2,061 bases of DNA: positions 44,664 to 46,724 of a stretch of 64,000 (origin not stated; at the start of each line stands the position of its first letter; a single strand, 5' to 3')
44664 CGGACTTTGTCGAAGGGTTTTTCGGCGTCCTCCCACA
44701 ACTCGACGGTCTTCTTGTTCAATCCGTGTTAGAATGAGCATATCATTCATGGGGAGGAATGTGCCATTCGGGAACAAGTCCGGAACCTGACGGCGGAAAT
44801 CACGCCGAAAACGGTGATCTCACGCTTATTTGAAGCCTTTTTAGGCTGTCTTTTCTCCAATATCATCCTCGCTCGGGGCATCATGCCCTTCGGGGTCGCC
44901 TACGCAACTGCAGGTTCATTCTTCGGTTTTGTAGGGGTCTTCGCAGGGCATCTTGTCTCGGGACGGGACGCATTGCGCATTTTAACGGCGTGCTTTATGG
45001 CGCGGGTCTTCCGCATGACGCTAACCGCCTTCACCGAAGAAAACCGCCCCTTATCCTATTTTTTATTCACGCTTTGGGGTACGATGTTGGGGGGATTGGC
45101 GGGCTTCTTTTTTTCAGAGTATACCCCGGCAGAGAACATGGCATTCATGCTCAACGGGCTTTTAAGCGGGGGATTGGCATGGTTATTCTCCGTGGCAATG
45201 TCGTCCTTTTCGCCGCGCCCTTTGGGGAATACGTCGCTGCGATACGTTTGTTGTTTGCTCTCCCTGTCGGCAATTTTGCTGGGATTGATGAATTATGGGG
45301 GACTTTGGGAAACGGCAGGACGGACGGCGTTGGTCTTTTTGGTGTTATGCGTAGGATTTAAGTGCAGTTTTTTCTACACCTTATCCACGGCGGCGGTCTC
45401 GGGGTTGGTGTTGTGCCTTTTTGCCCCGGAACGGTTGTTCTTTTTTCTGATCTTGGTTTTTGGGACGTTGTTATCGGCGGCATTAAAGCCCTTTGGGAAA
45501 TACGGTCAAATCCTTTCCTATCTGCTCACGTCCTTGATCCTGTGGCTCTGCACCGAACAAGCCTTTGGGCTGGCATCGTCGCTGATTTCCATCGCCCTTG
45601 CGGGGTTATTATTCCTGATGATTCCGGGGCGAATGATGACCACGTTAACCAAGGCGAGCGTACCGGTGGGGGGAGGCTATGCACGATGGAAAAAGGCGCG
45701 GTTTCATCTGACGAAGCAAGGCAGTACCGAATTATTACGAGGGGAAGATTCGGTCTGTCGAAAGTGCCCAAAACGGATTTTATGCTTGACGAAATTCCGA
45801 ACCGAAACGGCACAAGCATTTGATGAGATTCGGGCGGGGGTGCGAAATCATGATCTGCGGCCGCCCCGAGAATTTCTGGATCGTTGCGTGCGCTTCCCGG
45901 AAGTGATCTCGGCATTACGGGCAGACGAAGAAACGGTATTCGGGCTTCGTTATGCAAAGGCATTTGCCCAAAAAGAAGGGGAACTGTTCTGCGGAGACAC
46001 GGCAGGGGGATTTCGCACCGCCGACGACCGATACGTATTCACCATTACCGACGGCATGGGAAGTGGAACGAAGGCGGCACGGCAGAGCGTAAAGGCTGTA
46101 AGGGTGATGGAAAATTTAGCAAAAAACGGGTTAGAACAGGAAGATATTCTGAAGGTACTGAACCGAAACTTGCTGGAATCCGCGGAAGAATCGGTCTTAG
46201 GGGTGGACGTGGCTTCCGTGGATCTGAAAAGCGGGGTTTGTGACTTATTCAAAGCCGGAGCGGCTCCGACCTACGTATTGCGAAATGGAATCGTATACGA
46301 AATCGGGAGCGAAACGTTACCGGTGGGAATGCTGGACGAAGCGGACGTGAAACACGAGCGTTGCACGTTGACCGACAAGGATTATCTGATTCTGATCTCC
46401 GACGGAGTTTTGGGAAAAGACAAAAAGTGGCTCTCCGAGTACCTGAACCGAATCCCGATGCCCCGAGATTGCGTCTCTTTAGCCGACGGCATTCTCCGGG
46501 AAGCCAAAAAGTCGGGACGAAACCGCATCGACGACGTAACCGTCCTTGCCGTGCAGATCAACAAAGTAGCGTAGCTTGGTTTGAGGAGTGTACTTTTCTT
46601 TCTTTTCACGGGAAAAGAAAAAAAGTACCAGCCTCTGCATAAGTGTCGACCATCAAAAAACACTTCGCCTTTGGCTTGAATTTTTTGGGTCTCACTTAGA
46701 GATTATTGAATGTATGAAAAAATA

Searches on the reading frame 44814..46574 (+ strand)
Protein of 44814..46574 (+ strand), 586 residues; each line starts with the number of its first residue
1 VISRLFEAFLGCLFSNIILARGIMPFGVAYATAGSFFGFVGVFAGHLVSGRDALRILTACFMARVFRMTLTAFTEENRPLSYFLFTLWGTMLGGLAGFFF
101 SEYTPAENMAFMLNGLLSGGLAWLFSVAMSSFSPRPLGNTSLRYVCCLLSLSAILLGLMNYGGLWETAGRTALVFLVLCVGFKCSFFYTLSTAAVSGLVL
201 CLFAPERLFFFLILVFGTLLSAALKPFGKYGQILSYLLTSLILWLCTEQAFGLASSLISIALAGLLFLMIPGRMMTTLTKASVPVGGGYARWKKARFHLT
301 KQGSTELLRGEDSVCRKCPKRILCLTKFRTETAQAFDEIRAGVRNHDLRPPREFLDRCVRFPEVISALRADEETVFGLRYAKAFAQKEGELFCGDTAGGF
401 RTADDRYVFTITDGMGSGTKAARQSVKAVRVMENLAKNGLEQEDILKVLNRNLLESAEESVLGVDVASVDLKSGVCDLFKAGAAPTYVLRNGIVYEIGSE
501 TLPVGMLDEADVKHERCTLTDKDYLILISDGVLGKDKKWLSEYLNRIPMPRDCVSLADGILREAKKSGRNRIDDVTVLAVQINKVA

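Call 85: search_protein_families(library=pfam, proteins=[window:44814-46574:+], max_evalue=0.00001)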
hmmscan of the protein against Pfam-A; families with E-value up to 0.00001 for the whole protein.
window:44814-46574:+ (586 aa): 2 families
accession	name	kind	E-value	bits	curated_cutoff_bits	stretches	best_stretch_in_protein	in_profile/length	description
PF07228.17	SpoIIE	-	4.4e-28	99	25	1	404-582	2-191/192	Stage II sporulation protein E (SpoIIE)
PF19732.4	SpoIIE_N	-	8e-07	28.4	27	0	8-280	45-327/605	Stage II sporulation protein E N-terminal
